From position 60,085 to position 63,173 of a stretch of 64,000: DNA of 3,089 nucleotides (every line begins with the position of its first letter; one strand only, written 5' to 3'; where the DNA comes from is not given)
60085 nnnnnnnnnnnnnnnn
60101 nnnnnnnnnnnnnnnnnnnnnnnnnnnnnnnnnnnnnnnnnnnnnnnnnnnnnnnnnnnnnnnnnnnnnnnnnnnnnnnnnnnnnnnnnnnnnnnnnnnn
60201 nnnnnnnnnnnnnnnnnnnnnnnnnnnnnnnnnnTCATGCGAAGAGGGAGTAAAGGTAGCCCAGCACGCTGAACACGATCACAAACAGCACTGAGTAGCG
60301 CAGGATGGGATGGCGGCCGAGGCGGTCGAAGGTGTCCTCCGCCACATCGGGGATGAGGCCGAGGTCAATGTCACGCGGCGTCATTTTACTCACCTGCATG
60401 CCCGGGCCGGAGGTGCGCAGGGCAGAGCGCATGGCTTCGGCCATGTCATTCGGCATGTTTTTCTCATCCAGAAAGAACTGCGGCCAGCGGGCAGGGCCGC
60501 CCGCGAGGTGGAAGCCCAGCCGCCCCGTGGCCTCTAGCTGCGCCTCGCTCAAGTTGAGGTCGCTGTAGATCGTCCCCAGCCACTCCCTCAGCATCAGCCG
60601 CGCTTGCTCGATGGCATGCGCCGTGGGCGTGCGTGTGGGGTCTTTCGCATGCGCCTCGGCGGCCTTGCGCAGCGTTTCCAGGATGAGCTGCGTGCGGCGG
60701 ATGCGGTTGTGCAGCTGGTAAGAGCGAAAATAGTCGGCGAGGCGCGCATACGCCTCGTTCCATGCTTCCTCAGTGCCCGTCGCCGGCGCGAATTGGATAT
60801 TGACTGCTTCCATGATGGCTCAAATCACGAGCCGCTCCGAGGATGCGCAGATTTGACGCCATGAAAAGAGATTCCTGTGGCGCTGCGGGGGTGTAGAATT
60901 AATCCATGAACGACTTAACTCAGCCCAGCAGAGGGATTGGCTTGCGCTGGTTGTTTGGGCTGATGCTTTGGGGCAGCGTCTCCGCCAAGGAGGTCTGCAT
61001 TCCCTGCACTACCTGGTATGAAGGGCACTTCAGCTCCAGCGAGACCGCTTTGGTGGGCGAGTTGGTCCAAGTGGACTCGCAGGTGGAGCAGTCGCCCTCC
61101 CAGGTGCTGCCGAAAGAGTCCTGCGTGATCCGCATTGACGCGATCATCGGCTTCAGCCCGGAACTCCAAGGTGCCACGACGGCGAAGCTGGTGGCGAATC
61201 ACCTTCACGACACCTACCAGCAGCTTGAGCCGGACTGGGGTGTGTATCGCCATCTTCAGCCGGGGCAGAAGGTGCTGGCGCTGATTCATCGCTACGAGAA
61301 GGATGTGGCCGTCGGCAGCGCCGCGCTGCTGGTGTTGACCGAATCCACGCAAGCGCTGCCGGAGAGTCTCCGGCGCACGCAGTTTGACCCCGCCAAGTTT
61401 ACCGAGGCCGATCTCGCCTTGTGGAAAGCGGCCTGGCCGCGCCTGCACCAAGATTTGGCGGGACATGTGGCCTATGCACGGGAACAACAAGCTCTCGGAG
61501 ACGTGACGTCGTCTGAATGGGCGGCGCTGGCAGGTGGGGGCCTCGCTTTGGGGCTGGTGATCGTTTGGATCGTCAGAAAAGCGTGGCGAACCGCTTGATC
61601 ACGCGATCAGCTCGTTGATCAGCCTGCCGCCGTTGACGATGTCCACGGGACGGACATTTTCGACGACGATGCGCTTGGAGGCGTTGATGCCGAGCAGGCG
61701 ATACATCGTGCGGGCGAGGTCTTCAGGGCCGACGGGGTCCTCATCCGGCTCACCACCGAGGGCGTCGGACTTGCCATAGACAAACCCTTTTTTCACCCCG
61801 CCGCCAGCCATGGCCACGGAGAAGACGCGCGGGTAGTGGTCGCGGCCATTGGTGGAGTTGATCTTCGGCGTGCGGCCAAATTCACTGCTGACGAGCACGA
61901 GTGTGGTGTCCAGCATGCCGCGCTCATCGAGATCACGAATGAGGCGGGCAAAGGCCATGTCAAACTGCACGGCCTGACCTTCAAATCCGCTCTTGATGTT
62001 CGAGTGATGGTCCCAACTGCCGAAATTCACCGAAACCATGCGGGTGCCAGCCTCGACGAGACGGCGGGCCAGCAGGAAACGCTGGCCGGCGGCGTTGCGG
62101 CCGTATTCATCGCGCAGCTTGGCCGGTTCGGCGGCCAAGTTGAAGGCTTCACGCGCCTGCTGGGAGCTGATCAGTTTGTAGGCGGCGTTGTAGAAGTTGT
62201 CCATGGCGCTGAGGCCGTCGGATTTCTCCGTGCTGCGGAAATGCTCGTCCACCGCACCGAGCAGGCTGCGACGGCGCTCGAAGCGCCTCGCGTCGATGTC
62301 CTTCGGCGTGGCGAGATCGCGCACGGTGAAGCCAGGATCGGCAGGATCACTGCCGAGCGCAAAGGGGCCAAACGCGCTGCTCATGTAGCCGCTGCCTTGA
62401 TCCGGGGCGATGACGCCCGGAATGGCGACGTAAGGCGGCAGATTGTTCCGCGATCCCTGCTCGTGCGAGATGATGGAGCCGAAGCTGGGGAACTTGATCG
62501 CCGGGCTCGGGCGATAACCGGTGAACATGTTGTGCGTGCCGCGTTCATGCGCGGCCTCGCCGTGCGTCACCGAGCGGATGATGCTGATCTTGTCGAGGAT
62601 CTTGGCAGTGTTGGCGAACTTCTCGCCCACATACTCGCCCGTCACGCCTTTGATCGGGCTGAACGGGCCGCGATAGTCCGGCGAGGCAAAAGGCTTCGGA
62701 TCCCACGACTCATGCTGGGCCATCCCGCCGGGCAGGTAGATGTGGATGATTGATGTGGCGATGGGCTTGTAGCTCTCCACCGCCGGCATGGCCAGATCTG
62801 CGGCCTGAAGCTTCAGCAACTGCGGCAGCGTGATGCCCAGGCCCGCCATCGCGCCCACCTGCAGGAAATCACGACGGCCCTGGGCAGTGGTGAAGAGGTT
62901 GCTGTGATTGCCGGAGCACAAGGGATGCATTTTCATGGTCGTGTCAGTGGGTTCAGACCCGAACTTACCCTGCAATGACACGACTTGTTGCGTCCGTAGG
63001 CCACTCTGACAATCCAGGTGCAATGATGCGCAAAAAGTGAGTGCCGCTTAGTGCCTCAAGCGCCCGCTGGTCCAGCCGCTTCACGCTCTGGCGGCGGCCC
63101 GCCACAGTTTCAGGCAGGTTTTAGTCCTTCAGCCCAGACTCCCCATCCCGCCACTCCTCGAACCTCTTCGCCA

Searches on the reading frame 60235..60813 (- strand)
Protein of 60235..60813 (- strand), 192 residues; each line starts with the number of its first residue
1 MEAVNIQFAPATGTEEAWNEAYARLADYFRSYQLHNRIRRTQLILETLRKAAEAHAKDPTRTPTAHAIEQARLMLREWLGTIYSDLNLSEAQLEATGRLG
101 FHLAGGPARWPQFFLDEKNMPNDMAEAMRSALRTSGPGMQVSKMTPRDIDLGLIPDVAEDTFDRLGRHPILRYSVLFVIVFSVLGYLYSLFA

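Call 16: search_protein_families(library=pfam, proteins=[window:60235-60813:-], max_evalue=0.001)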
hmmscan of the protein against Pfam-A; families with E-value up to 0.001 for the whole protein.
window:60235-60813:- (192 aa): 0 families

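Call 41: search_protein_families(library=pfam, proteins=[window:60235-60813:-], max_evalue=1)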
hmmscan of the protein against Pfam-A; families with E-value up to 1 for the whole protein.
window:60235-60813:- (192 aa): 2 families
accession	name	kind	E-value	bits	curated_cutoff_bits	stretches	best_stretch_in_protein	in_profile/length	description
PF02053.20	Gene66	-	0.03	14.4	20.1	1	15-75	69-126/209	Gene 66 (IR5) protein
PF07756.17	DUF1612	-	0.13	12.9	30.1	1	33-69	86-122/127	Protein of unknown function (DUF1612)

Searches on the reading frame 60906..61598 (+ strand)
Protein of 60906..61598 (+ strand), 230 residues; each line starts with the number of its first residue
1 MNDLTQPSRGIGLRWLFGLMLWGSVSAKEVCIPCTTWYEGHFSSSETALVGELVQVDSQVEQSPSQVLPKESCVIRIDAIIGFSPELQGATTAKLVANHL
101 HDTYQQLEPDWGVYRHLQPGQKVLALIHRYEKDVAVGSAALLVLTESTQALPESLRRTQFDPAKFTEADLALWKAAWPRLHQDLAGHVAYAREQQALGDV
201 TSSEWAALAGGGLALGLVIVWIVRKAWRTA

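Call 16: search_protein_families(library=pfam, proteins=[window:60906-61598:+], max_evalue=0.001)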
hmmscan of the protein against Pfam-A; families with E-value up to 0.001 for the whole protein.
window:60906-61598:+ (230 aa): 0 families

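Call 41: search_protein_families(library=pfam, proteins=[window:60906-61598:+], max_evalue=1)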
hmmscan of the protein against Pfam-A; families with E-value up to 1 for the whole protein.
window:60906-61598:+ (230 aa): 1 family
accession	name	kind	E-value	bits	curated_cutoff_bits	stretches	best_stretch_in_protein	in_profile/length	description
PF08669.17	GCV_T_C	-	0.08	13.3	25.9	1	188-218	19-49/80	Glycine cleavage T-protein C-terminal barrel domain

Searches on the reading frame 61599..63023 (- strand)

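Call 16: search_protein_families(library=pfam, proteins=[window:61599-63023:-], max_evalue=0.001)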
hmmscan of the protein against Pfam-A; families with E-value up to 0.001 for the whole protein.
window:61599-63023:- (474 aa): 1 family
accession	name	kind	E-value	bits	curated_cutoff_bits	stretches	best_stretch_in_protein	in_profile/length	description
PF07394.17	DUF1501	-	1.9e-105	353.7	27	1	89-473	1-390/390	Protein of unknown function (DUF1501)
